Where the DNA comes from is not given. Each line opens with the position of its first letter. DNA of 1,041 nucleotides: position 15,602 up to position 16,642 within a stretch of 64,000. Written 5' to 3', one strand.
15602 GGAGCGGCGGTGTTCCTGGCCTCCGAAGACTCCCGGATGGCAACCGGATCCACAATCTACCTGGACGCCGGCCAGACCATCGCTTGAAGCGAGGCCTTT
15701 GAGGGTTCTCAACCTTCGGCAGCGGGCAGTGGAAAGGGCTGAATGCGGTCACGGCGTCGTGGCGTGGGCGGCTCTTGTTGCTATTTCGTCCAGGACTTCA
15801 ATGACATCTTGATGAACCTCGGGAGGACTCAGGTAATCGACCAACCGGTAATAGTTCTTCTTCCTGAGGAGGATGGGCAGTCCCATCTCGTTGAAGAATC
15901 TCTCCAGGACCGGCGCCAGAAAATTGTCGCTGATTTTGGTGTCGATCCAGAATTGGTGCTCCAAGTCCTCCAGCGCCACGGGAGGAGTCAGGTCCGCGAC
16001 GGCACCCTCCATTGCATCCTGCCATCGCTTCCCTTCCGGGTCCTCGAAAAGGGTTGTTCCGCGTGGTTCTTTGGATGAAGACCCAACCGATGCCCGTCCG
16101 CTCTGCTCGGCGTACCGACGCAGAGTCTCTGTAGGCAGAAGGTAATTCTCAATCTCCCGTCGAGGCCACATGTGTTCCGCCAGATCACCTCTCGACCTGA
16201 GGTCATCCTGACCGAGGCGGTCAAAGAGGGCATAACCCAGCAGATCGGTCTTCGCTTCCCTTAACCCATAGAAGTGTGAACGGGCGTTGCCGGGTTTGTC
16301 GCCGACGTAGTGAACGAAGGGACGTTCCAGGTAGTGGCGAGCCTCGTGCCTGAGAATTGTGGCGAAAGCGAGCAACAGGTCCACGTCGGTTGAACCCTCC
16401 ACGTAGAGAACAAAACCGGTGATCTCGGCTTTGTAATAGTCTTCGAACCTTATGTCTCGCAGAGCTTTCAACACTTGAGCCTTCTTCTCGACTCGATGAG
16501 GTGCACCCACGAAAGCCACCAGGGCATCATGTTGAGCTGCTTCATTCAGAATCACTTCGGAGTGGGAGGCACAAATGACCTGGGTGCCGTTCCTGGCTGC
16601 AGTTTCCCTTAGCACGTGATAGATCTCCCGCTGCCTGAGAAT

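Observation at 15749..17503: Single-gene ABC-ATPase + DUF4435/Toprim-like fusion (OLD / fused-PARIS-like defence candidate) in a low-GC islet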

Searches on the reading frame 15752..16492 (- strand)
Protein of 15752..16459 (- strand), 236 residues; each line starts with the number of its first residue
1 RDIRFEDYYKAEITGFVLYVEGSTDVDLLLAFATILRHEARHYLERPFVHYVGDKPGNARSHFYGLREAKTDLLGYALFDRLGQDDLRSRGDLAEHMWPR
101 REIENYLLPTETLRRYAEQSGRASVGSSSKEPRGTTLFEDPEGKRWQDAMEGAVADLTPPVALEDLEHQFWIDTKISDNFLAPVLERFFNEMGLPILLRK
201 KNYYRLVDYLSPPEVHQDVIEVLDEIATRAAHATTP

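Call 8: search_protein_families(library=pfam, proteins=[window:15752-16459:-], max_evalue=10)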
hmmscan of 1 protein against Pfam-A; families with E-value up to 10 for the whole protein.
seq(236 aa): 0 families

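Call 9: search_protein_families(library=padloc, proteins=[window:15752-16459:-], max_evalue=10)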
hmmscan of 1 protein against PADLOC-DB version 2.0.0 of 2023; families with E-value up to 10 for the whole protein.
seq(236 aa): 2 families
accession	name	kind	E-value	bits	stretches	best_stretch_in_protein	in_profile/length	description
PDLC02981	AriAB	-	0.014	12.1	1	76-112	491-526/694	-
PDLC04708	PDC-M55B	-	0.051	11.4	1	86-120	184-216/315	-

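Call 28: search_solved_structures(query=A2, max_evalue=10, show_alignments=4)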
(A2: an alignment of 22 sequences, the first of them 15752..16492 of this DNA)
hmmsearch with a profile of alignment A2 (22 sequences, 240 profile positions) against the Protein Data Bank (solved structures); distinct sequences matched with E-value up to 10: 10.
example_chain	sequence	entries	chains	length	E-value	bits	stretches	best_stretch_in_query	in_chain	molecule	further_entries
7mq8_SB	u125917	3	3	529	0.2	14.8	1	85-170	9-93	Nucleolar protein 58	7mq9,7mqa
5mrc_BB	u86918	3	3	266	0.4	13.8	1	75-171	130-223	uS2m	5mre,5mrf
8ux4_h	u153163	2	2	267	0.4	13.8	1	75-171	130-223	Small ribosomal subunit protein uS2m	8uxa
8d8k_B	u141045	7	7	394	0.74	12.9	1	75-171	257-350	37S ribosomal protein MRP4, mitochondrial | Small ribosomal subunit protein uS2m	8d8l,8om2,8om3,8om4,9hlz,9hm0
1ibr_B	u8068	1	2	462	1.4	12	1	101-168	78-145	Importin beta-1 subunit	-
9yb5_B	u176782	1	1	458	1.5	12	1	101-168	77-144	Importin subunit beta-1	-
1m5n_S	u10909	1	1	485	1.5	11.9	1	101-168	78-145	Importin beta-1 subunit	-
2p3p_A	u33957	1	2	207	1.5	11.9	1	105-165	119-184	Hypothetical protein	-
2gdr_A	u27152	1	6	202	1.8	11.7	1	136-185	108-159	glutathione S-transferase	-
2dsa_A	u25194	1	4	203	1.8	11.7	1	136-184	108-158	Glutathione S-transferase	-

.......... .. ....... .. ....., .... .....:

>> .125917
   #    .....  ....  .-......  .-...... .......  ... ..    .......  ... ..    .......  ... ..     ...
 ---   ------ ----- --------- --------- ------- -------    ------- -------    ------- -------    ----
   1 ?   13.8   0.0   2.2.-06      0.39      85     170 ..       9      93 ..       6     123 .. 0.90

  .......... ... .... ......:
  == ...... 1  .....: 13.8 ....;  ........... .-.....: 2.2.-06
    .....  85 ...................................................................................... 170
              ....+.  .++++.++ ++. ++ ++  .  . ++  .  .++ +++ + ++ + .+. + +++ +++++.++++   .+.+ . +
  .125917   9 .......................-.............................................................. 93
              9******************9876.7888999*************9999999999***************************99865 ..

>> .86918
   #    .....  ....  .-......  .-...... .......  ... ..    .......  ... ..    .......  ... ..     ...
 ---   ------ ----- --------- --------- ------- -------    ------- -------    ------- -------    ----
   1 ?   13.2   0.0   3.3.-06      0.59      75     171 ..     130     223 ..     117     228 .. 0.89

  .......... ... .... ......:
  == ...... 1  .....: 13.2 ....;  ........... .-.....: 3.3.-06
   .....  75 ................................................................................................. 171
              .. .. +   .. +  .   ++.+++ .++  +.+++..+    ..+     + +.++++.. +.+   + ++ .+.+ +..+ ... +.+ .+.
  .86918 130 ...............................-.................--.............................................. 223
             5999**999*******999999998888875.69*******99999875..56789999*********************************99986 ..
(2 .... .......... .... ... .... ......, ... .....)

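Call 35: predict_structure(alignment_id=A2)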
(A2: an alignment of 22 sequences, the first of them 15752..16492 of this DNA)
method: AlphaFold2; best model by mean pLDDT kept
length: 247 residues; sequences in the alignment: 22
mean_pLDDT: 88.8   pTM: 0.86
mean pLDDT of the five models: 88.8, 88.6, 88.1, 87.3, 80.9
residues with pLDDT >= 90: 169; 70-90: 52; 50-70: 24; < 50: 2
segments of 3 or more residues with pLDDT < 50: none
pLDDT, mean of each block of 10 residues (from residue 1): 56 80 91 93 98 89 91 88 92 78 90 95 96 78 63 96 96 93 94 97 94 96 97 96 77
secondary structure, 60 per line:
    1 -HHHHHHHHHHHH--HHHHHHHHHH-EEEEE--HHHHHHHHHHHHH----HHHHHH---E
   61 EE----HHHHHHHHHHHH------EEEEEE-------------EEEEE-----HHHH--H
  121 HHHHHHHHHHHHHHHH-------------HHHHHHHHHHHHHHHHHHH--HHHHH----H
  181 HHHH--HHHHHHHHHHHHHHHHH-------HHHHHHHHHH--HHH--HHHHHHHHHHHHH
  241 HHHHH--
elements in order: H2-13 H16-25 E27-31 H34-46 H51-56 E60-62 H67-78 E85-90 E104-108 H114-117 H120-136 H150-168 H171-175 H180-184 H187-203 H211-220 H228-245

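Call 36: search_protein_representatives(alignment_id=A2)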
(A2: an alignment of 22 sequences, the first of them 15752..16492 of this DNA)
Query: 22 sequences, 240 profile positions. Proteins with E-value up to 0.001 (for the whole library): 878; up to 1e-10: 551; up to 1e-30: 183. The best 150 are listed.
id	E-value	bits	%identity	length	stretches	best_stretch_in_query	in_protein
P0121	1.0e-114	398.8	-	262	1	1-239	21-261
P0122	5.3e-100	350.7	-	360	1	3-238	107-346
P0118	5.4e-89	314.6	-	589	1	2-238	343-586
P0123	1.1e-74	267.7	-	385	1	2-237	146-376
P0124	9.1e-71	254.9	-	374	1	3-238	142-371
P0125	1.1e-70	254.7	-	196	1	48-239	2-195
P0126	8.0e-69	248.6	-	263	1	1-238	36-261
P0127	2.6e-68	246.9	-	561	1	3-239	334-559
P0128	2.8e-68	246.8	-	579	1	3-238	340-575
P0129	3.4e-67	243.2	-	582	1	4-238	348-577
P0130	5.2e-67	242.6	-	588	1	2-235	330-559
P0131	2.4e-65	237.2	-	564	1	4-239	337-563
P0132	8.0e-65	235.5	-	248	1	3-236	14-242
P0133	2.9e-64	233.7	-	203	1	44-235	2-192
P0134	3.0e-64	233.6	-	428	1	3-237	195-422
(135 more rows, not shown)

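Call 40: fold_search(model_id=the predicted structure, library=pdb)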
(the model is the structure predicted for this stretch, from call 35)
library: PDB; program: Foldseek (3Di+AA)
matches with E <= 10: 345; with E <= 0.001: 0
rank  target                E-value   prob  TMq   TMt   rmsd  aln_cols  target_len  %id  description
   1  6njx                  1.1e-02  1.00  0.39  0.46   8.8       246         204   13  C-terminal region of the Xanthomonas campestris pv. campestris OLD protein phased with mercury (released 2019-08-07)
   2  6nk8_A                1.2e-02  1.00  0.42  0.50   7.9       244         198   10  C-terminal region of the Burkholderia pseudomallei OLD protein (released 2019-08-07)
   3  6njw                  1.4e-02  0.99  0.40  0.45   8.7       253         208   14  C-terminal region of the Xanthomonas campestris pv. campestris OLD protein phased with platinum (released 2019-08-07)
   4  6njv                  2.1e-02  0.99  0.43  0.49   8.4       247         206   13  C-terminal region of the Xanthomonas campestris pv. campestris OLD protein phased with iodine (released 2019-08-07)
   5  6nk8_B                6.3e-02  0.84  0.32  0.38  20.6       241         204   13  C-terminal region of the Burkholderia pseudomallei OLD protein (released 2019-08-07)
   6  8j4t_A                1.0e-01  0.57  0.30  0.18  17.6       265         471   12  GajA-GajB complex (released 2024-02-21)
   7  6p74                  1.6e-01  0.72  0.32  0.18  16.1       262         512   11  OLD nuclease from Thermus Scotoductus (released 2020-01-29)
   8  9obo_C                2.6e-01  0.09  0.15  0.07  25.3       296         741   11  Crystal structure of Mycobacterium tuberculosis isocitrate lyase 2 fixed in the apo form with disulfide bonds (released 2026-03-18)
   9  5ghr_A                3.7e-01  0.15  0.22  0.14  19.8       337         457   11  DNA replication protein (released 2016-10-12)
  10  6edw_D                3.7e-01  0.10  0.15  0.07  23.8       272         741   11  Crystal structure of Mycobacterium tuberculosis ICL2 in the apo form (released 2019-08-14)
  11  6edw_B                4.7e-01  0.08  0.16  0.07  23.0       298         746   12  Crystal structure of Mycobacterium tuberculosis ICL2 in the apo form (released 2019-08-14)
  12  5ghs_B                4.9e-01  0.15  0.20  0.16  20.2       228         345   14  DNA replication protein (released 2016-10-12)
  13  8u7i_A                5.4e-01  0.21  0.29  0.14  17.8       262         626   14  Structure of the phage immune evasion protein Gad1 bound to the Gabija GajAB complex (released 2023-11-22)
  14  7ncn_B                6.3e-01  0.13  0.20  0.21  13.8       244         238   10  Glutathione-S-transferase GliG mutant S83A (released 2021-05-12)
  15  7nc2_B                6.3e-01  0.10  0.19  0.19  14.2       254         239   11  Glutathione-S-transferase GliG (space group P3221) (released 2021-05-12)
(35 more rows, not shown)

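Call 45: fold_search(model_id=the predicted structure, library=viral)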
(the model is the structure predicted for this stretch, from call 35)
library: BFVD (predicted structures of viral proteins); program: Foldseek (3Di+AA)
matches with E <= 10: 155; with E <= 0.001: 0
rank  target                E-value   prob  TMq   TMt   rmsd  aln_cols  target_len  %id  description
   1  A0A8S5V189            5.3e-01  0.10  0.21  0.12  17.7       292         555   10  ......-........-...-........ exonuclease RecJ [Myoviridae sp. ctJ2i1]
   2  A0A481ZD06            5.3e-01  0.06  0.15  0.12  21.1       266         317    8  Flap endonuclease (Fragment) [Pithovirus LCPAC406]
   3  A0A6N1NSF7            5.5e-01  0.15  0.25  0.22  15.3       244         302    9  Putative orfan [Tupanvirus soda lake]
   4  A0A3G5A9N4            6.1e-01  0.09  0.21  0.10  22.7       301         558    9  Uncharacterized protein [Hyperionvirus sp.]
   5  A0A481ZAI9            6.4e-01  0.06  0.14  0.11  22.0       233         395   10  Flap endonuclease [Pithovirus LCPAC403]
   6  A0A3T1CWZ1            8.2e-01  0.10  0.23  0.18  17.2       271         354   11  Uncharacterized protein [Acanthamoeba castellanii medusavirus J1]
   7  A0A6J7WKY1            8.6e-01  0.06  0.15  0.17  21.3       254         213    9  Uncharacterized protein [uncultured Caudovirales phage]
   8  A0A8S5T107            1.0e+00  0.10  0.16  0.08  14.4       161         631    9  Uncharacterized protein [Myoviridae sp. ctWb16]
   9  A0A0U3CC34            1.2e+00  0.05  0.19  0.11  15.6       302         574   12  Uncharacterized AAA domain-containing protein ycf46 [Pseudomonas phage SM1]
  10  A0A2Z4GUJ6            1.4e+00  0.07  0.12  0.19  16.9       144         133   12  (no name in the UniProt tables at hand)
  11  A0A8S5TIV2            1.4e+00  0.06  0.13  0.17  18.3       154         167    8  Uncharacterized protein [Myoviridae sp. ct9dX1]
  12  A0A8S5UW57            1.4e+00  0.06  0.11  0.07  14.7        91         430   20  Endoglucanase, glycoside hydrolase family 5, TIM barrel, HYDROLASE.1A [Siphoviridae sp. ctgaU3]
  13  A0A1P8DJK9            1.5e+00  0.04  0.17  0.18  20.4       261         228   11  (no name in the UniProt tables at hand)
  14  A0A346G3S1            1.7e+00  0.08  0.24  0.15  15.6       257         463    8  (no name in the UniProt tables at hand)
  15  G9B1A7                1.9e+00  0.15  0.22  0.31   9.8       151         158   11  Gp6 [Bacillus phage W.Ph.]
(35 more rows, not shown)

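Call 59: search_protein_families(library=padloc, alignment_id=A6, max_evalue=1)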
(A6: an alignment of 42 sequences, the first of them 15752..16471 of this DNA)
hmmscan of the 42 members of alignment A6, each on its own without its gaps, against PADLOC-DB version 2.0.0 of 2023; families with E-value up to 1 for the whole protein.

A. member 1, window:15752-16471:- (240 aa): 2 families
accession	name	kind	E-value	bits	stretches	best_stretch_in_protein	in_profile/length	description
PDLC02981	AriAB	-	0.014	12.1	1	80-116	491-526/694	-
PDLC04708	PDC-M55B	-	0.052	11.4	1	90-124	184-216/315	-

B. families by the number of members that match (of 42 scanned): 7 families
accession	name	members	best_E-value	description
PDLC02981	AriAB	15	5.9e-07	-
PDLC02983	AriB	3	1.8e-06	-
PDLC04708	PDC-M55B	3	0.009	-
PDLC00698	Effector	1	0.00043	2TM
PDLC03754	RT_UG17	1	0.0083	DRT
PDLC04791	PDC-S01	1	0.015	-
PDLC01131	PD_DExK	1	0.024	"PDDEXK_1, same family as the one fused to CARF (PDB; 1XMX)"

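Call 61: search_protein_families(library=pfam, alignment_id=A6, max_evalue=1)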
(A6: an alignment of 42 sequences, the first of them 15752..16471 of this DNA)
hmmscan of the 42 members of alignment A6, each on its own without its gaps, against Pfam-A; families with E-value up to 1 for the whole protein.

A. member 1, window:15752-16471:- (240 aa): 0 families

B. families by the number of members that match (of 42 scanned): 21 families
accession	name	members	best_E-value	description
PF20469.4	OLD-like_TOPRIM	2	0.00016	Overcoming lysogenization defect protein-like, TOPRIM domain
PF11536.14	DUF3226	2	0.05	Protein of unknown function (DUF3226)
PF22714.1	SNaCT8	1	0.00029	Short NACHT-associated C-Terminal domain, family 8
PF09365.15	DUF2461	1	0.015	Conserved hypothetical protein (DUF2461)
PF05377.16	FlaC_arch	1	0.02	Flagella accessory protein C (FlaC)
PF00620.32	RhoGAP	1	0.02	RhoGAP domain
PF16741.10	mRNA_decap_C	1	0.028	mRNA-decapping enzyme C-terminus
PF10440.15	WIYLD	1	0.038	Ubiquitin-binding WIYLD domain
PF11387.14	DUF2795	1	0.038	Protein of unknown function (DUF2795)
PF00726.22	IL10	1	0.084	Interleukin 10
PF14300.12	DMP19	1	0.085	DMP19-like protein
PF03323.18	GerA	1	0.091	Bacillus/Clostridium GerA spore germination protein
PF01465.25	GRIP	1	0.1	GRIP domain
PF00004.35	AAA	1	0.12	ATPase family associated with various cellular activities (AAA)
PF00611.28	FCH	1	0.13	Fes/CIP4, and EFC/F-BAR homology domain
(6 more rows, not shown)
